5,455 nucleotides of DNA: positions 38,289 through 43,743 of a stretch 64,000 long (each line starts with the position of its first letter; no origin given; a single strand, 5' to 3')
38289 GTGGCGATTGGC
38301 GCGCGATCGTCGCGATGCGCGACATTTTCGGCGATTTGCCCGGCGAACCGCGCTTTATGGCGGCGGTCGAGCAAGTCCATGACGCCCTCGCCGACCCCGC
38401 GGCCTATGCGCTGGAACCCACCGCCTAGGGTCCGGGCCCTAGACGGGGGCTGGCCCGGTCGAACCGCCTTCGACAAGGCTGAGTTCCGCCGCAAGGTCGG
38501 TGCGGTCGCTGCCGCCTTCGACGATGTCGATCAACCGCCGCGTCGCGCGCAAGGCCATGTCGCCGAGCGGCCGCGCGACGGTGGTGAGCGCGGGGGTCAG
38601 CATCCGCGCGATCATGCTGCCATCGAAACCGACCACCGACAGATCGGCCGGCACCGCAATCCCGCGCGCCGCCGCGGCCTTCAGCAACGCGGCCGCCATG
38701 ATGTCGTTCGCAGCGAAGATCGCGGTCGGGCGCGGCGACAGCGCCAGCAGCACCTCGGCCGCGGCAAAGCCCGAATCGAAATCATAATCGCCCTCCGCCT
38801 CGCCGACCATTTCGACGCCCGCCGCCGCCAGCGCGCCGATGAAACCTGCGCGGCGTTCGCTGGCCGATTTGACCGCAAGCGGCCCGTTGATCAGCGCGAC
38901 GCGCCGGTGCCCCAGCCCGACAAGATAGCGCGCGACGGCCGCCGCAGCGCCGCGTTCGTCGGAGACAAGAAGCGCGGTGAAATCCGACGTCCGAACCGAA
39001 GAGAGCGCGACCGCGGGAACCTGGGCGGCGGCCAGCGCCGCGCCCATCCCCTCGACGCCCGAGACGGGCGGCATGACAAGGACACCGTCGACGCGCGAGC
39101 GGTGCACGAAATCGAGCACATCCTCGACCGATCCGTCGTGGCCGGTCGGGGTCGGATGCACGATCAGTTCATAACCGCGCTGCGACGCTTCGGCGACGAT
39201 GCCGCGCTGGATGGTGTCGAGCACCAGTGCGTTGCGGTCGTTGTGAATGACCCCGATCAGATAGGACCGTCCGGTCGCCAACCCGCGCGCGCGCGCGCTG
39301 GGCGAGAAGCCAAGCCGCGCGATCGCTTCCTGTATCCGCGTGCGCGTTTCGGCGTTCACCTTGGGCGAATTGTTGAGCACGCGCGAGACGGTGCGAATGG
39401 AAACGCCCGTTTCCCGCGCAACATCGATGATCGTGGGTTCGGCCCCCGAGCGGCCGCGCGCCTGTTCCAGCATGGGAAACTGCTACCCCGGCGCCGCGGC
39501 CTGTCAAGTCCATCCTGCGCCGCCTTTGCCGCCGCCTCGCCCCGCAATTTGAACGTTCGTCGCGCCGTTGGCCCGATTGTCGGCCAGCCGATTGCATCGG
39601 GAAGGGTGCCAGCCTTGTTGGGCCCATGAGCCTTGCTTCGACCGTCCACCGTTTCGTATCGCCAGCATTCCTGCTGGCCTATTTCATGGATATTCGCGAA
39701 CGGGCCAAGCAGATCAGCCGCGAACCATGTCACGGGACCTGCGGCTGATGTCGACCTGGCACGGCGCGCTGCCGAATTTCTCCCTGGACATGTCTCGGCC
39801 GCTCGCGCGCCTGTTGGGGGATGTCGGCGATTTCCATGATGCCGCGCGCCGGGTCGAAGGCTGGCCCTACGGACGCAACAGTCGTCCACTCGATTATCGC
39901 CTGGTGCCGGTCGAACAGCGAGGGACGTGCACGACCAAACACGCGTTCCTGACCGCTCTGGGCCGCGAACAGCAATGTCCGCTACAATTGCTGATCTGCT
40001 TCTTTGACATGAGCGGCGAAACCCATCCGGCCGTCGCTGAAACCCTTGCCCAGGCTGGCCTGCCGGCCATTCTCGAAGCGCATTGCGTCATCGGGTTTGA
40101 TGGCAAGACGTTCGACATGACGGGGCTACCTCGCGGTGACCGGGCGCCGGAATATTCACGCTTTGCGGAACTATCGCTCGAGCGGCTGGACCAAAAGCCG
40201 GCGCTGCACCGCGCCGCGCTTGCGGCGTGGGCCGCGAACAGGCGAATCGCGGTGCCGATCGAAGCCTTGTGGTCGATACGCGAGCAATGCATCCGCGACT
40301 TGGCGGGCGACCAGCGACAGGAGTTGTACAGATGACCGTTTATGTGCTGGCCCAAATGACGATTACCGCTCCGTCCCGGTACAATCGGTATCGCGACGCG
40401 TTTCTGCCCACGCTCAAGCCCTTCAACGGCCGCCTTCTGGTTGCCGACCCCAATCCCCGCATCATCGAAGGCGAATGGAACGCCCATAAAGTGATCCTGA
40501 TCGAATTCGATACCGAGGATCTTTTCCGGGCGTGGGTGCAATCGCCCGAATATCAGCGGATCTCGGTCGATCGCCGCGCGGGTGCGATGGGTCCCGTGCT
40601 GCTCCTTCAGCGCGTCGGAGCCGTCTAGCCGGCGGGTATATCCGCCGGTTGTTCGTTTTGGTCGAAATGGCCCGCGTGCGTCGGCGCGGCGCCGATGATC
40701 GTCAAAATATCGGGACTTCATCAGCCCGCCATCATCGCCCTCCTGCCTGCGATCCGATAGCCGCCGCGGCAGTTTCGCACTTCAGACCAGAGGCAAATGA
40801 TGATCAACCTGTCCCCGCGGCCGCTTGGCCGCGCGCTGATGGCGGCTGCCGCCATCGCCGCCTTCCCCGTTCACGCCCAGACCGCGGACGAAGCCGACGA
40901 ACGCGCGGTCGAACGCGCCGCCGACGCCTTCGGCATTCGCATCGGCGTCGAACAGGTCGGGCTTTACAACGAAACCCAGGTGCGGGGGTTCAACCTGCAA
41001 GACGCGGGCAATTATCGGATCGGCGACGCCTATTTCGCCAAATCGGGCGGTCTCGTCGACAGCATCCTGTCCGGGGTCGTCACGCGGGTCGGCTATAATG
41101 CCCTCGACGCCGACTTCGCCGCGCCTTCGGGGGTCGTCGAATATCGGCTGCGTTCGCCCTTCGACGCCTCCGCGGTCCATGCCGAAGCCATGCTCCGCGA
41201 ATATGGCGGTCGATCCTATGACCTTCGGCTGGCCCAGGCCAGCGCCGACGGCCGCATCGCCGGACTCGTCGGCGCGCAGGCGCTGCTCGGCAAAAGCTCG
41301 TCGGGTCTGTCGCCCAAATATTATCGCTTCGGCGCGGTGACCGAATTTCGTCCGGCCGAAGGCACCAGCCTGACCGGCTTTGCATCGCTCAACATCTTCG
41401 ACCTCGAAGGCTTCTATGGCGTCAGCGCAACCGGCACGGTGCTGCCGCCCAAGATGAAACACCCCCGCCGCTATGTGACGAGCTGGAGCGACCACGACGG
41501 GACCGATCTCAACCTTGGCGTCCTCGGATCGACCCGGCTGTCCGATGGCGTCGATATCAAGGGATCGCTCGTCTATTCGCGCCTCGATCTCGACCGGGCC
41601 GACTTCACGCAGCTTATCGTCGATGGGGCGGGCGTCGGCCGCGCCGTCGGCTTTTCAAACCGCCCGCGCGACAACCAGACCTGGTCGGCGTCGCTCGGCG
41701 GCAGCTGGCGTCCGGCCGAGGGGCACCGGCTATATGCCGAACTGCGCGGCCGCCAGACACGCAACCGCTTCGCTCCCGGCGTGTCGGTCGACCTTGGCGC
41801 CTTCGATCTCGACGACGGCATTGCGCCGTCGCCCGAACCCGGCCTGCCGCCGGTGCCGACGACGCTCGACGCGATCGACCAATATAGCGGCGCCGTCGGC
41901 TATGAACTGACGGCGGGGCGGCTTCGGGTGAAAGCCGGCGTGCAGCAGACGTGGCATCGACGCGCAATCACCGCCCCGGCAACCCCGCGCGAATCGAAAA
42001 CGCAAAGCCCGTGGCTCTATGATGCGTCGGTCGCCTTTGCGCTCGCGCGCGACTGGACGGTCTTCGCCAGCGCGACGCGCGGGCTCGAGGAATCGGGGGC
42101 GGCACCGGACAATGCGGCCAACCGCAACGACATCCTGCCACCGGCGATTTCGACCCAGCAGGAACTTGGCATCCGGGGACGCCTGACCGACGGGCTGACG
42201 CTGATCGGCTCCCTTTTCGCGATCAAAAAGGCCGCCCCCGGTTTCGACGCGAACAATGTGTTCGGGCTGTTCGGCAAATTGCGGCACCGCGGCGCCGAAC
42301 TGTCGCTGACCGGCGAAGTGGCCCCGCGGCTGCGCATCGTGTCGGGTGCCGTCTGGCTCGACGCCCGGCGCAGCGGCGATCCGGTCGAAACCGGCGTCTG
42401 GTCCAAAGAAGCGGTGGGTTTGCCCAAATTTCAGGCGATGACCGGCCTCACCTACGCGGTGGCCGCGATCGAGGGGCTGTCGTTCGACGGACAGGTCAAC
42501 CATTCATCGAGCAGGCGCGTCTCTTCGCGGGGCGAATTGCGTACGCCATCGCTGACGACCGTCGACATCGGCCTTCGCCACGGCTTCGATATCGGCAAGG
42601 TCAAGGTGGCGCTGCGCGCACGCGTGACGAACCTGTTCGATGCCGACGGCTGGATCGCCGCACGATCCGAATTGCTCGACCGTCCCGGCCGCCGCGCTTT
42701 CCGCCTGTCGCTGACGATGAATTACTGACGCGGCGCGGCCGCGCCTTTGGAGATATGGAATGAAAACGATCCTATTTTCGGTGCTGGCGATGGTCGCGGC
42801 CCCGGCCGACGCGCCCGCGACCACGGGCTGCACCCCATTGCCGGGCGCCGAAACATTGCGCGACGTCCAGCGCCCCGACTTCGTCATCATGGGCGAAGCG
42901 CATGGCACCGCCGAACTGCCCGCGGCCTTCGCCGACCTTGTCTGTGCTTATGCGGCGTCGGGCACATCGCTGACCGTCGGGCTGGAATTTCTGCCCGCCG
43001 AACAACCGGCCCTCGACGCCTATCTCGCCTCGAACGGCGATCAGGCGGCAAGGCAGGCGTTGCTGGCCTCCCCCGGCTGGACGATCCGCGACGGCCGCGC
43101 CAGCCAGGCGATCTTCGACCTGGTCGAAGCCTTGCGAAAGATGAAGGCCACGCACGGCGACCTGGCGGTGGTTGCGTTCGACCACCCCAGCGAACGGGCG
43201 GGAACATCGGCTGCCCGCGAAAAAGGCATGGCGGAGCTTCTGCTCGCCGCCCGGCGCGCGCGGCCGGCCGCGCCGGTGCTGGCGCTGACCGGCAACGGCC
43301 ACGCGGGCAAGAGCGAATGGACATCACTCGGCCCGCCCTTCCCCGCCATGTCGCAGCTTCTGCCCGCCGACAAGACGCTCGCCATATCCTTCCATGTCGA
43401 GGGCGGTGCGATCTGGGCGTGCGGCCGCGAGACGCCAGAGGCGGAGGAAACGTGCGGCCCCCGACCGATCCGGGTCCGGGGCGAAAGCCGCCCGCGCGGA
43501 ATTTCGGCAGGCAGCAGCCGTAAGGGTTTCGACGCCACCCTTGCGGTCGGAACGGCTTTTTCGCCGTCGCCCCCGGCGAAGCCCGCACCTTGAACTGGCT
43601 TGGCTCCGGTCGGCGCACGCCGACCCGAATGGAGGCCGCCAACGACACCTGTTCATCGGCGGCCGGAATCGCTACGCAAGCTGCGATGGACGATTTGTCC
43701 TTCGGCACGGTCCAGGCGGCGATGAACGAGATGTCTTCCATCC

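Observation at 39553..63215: Seven tandem LytTR boxes with an exact 20-bp period suggest an undescribed LytS/LytTR surface-protein regulon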

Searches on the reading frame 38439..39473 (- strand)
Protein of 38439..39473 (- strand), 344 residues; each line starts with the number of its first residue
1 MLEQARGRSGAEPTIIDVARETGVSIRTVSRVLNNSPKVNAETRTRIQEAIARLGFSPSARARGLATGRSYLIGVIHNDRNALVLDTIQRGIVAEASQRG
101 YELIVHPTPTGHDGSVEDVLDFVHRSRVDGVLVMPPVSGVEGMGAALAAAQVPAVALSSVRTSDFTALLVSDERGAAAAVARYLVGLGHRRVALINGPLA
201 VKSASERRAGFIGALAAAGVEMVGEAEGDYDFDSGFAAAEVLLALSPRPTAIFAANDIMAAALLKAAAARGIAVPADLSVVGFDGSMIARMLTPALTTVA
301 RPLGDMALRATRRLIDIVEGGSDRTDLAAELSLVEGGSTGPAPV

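Call 25: search_protein_families(library=pfam, proteins=[window:38439-39473:-], max_evalue=0.05)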
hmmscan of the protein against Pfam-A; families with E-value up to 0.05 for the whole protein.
window:38439-39473:- (344 aa): 5 families
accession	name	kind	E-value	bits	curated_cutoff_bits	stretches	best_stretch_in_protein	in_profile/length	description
PF13377.12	Peripla_BP_3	-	6.1e-31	108.2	26.5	1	181-339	1-167/167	Periplasmic binding protein-like domain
PF00532.27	Peripla_BP_1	-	6.5e-17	62.3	22.2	1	73-285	4-225/281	Periplasmic binding proteins and sugar binding domain of LacI family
PF00356.27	LacI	-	7.7e-17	61.3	27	1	14-59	1-46/46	Bacterial regulatory proteins, lacI family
PF13407.12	Peripla_BP_4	-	2.7e-14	53.8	35.1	1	81-288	9-221/258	Periplasmic binding protein domain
PF13542.12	HTH_Tnp_ISL3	-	0.008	16.1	27.4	1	12-34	27-48/51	Helix-turn-helix domain of transposase family ISL3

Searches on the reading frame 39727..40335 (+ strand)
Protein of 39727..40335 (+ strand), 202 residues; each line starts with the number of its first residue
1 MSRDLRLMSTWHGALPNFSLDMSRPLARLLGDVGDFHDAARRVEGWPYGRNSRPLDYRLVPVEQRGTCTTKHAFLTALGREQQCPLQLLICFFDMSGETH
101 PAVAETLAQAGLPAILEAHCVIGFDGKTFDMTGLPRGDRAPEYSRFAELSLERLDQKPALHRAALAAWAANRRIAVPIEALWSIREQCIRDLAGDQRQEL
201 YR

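Call 25: search_protein_families(library=pfam, proteins=[window:39727-40335:+], max_evalue=0.05)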
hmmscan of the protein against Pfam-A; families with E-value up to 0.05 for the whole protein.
window:39727-40335:+ (202 aa): 0 families

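Call 26: search_protein_families(library=ncbifam, proteins=[window:39727-40335:+], max_evalue=0.01)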
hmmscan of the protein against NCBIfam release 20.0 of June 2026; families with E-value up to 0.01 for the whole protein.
window:39727-40335:+ (202 aa): 0 families

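Call 70: search_solved_structures(query=window:39727-40335:+, max_evalue=1)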
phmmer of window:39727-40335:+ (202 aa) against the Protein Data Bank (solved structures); distinct sequences matched with E-value up to 1: 2.
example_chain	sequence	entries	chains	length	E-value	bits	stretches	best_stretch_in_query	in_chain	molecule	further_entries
1zr9_A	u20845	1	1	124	0.41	13.8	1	129-185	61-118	Zinc finger protein 593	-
6lss_9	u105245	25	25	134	0.47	13.6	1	129-185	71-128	Zinc finger protein 593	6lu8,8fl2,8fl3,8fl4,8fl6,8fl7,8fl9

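Call 82: search_protein_families(library=pfam, proteins=[window:39727-40335:+], max_evalue=5)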
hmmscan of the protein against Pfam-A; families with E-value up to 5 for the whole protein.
window:39727-40335:+ (202 aa): 0 families

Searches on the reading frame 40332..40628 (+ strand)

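Call 25: search_protein_families(library=pfam, proteins=[window:40332-40628:+], max_evalue=0.05)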
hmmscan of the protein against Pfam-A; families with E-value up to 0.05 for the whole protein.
window:40332-40628:+ (98 aa): 2 families
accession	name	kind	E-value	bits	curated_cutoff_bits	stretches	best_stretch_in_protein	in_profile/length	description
PF07045.17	DUF1330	-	4.7e-23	81.8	23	1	2-93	1-92/94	Domain of unknown function (DUF1330)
PF03992.22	ABM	-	0.033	14.8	23.1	0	54-77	52-75/78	Antibiotic biosynthesis monooxygenase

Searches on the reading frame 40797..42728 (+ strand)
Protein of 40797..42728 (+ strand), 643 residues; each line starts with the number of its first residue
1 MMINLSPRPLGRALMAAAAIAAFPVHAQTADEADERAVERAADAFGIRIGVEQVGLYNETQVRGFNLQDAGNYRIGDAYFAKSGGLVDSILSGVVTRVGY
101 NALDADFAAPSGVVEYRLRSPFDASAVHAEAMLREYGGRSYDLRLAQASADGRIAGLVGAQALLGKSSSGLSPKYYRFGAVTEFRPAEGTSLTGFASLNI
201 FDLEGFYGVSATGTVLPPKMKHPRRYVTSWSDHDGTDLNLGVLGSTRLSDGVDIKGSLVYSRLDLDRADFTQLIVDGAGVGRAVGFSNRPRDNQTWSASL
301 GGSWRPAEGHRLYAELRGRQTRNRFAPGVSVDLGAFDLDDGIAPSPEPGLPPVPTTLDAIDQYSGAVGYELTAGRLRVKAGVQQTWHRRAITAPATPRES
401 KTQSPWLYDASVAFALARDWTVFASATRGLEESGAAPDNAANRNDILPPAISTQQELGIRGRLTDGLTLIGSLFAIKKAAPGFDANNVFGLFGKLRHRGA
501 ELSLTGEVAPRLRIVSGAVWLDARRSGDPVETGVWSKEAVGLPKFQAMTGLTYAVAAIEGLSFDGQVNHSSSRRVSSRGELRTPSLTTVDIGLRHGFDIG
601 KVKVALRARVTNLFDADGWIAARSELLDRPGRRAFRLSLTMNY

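Call 25: search_protein_families(library=pfam, proteins=[window:40797-42728:+], max_evalue=0.05)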
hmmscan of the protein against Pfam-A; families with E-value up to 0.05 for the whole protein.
window:40797-42728:+ (643 aa): 1 family
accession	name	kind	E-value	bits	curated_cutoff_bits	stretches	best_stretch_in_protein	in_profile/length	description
PF00593.30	TonB_dep_Rec_b-barrel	-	5.6e-24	86.2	27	1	224-613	49-436/436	TonB dependent receptor-like, beta-barrel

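Call 26: search_protein_families(library=ncbifam, proteins=[window:40797-42728:+], max_evalue=0.01)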
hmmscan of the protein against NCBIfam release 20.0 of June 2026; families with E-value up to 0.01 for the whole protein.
window:40797-42728:+ (643 aa): 4 families
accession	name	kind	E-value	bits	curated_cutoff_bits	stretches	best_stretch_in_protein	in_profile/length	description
TIGR01783.1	TonB-siderophor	subfamily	7.8e-30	104.1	223.5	1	369-641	370-647/649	TonB-dependent siderophore receptor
NF041535.1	TonB_rec_PqqU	equivalog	9.2e-12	44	1200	1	403-616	419-641/676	TonB-dependent receptor PqqU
NF010651.0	PRK14050.1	equivalog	1.5e-05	23.3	884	1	446-616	532-702/730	TonB-dependent siderophore receptor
NF007349.0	PRK09840.1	equivalog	0.0053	14.8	686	1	437-641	552-758/760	catecholate siderophore receptor Fiu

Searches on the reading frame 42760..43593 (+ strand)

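Call 25: search_protein_families(library=pfam, proteins=[window:42760-43593:+], max_evalue=0.05)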
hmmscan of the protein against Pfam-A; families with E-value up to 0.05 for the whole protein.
window:42760-43593:+ (277 aa): 1 family
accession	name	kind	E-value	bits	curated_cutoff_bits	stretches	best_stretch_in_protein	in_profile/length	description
PF04187.18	Cofac_haem_bdg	-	5.5e-10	40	27.7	1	34-107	3-75/213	Haem-binding uptake, Tiki superfamily, ChaN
